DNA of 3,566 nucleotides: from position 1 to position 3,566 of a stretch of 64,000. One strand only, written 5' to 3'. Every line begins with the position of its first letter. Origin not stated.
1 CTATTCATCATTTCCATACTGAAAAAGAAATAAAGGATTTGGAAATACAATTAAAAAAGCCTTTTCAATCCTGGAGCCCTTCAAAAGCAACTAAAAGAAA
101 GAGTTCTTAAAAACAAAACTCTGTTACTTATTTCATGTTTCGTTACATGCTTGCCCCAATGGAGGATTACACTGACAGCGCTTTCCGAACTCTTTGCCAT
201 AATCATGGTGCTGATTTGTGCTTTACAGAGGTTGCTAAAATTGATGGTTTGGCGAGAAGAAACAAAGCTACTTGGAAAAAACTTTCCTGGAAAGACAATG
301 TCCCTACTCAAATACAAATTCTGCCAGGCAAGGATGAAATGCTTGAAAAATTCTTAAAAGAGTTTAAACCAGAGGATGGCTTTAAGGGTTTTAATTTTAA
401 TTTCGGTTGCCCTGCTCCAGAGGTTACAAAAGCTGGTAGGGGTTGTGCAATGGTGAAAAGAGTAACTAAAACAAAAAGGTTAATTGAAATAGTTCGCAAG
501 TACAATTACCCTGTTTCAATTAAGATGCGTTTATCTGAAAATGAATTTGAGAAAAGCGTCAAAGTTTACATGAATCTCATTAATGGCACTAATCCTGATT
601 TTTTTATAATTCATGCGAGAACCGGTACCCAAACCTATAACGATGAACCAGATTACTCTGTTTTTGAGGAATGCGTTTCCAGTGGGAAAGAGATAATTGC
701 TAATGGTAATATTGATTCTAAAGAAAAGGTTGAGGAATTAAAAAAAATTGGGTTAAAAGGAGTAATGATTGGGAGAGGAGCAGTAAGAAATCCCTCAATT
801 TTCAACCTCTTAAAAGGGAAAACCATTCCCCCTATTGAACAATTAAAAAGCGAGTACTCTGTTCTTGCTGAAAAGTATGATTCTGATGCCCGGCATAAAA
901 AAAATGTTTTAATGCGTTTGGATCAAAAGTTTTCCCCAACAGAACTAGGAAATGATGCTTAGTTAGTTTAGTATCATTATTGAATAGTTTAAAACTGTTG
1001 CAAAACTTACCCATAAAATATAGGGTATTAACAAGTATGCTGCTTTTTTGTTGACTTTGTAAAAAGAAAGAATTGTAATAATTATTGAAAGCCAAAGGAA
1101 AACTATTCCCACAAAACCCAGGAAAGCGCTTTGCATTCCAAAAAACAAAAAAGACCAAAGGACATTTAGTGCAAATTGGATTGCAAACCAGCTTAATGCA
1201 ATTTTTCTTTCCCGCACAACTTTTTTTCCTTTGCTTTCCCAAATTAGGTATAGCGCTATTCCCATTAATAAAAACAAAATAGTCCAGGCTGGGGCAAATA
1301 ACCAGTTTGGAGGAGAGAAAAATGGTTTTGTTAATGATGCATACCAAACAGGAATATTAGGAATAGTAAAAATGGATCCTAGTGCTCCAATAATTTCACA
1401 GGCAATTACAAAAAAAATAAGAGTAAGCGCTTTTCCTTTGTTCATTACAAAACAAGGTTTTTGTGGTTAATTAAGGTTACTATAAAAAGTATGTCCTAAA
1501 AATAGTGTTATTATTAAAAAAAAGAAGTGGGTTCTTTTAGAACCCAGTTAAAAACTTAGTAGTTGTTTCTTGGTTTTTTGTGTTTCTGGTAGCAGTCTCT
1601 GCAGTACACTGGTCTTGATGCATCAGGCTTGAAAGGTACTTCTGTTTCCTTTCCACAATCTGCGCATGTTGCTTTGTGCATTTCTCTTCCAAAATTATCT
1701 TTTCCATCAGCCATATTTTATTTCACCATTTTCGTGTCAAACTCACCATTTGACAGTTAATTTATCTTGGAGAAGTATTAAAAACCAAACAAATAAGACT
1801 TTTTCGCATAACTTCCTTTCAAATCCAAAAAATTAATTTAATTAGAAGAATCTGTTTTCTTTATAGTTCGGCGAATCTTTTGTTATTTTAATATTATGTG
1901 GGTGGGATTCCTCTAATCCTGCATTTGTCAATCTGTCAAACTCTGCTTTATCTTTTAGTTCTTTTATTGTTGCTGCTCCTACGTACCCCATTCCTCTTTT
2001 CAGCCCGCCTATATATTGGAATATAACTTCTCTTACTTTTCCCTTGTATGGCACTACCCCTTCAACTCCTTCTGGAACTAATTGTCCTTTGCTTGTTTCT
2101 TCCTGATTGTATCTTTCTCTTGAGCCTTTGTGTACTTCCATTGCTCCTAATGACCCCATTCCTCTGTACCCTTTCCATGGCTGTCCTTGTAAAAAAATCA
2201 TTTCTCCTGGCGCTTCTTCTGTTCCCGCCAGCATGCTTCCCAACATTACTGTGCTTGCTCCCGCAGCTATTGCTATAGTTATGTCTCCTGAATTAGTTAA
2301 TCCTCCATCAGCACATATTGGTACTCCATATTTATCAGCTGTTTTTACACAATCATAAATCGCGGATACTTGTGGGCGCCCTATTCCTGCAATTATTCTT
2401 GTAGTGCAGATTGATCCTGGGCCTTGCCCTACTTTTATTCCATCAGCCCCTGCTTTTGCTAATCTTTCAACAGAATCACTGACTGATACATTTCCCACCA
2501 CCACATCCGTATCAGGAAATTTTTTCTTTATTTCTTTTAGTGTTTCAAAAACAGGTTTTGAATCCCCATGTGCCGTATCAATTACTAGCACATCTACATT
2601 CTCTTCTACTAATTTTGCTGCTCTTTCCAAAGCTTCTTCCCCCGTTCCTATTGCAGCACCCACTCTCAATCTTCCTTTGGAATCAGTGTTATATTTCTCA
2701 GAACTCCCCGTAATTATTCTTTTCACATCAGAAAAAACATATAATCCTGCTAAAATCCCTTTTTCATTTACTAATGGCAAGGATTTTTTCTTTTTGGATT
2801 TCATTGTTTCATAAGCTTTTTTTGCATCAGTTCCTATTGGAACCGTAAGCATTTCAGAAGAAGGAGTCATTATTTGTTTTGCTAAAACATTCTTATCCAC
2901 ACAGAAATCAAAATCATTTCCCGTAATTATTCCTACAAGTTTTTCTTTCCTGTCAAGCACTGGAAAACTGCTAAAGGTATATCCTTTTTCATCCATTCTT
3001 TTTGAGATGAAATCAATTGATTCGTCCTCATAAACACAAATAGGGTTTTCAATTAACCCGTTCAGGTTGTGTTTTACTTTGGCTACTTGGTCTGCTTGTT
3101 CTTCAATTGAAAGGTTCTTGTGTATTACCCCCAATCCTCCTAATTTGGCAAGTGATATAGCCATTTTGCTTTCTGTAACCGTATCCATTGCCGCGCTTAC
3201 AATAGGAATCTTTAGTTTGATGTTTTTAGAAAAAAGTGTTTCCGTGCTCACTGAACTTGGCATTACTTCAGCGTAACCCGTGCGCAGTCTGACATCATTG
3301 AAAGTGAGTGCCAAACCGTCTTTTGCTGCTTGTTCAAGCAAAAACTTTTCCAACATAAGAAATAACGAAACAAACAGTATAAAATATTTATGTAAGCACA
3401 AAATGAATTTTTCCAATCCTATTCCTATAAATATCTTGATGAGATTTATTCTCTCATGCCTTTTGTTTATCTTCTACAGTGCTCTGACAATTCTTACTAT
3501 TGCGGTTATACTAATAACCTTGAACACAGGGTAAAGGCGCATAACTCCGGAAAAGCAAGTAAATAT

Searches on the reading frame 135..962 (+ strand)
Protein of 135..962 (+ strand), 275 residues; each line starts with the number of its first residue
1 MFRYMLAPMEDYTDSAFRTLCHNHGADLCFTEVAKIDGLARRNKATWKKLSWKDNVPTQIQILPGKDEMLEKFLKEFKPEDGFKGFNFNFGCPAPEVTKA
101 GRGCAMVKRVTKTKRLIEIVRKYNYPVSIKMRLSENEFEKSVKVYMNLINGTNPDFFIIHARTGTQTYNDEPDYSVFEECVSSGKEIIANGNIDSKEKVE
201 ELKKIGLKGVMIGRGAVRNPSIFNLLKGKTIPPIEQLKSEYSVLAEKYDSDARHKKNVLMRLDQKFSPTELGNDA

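Call 10: search_protein_families(library=pfam, proteins=[window:135-962:+], max_evalue=0.001)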
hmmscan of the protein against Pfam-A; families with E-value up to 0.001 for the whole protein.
window:135-962:+ (275 aa): 2 families
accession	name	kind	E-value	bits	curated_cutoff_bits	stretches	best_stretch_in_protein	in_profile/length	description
PF01207.24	Dus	-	1.9e-41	142.6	20.4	1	5-250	1-254/311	Dihydrouridine synthase (Dus)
PF04131.20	NanE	-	0.00019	21.1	27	1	166-222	126-182/192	Putative N-acetylmannosamine-6-phosphate epimerase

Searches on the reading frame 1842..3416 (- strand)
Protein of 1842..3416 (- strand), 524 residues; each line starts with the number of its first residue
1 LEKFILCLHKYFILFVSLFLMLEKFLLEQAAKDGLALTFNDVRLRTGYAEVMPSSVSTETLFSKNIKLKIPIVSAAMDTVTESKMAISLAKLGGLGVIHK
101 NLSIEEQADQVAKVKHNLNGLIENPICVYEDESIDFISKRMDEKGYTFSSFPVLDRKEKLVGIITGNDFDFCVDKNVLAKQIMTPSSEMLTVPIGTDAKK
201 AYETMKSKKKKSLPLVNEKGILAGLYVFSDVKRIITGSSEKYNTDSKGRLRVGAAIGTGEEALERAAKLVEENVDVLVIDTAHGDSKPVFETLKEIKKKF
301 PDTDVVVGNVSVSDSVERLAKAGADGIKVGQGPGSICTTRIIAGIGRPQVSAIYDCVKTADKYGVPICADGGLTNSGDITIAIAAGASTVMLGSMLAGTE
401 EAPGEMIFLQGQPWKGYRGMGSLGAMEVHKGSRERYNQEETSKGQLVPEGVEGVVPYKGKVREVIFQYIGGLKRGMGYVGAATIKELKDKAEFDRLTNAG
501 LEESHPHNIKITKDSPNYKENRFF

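Call 10: search_protein_families(library=pfam, proteins=[window:1842-3416:-], max_evalue=0.001)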
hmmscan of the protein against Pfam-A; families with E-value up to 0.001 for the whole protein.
window:1842-3416:- (524 aa): 5 families
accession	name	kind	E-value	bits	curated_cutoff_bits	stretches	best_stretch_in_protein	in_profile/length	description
PF00478.31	IMPDH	-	1.5e-148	494.8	25.6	1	36-507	1-345/345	IMP dehydrogenase / GMP reductase domain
PF00571.33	CBS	-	1.7e-15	57.5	24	2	123-168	7-50/57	CBS domain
PF03060.21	NMO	-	4.6e-11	43.1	28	1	255-404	95-233/331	Nitronate monooxygenase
PF01070.24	FMN_dh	-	1.8e-07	31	24.9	1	280-395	197-304/350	FMN-dependent dehydrogenase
PF00977.27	His_biosynth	-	0.00035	20.5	23.6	0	358-396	67-105/228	Histidine biosynthesis protein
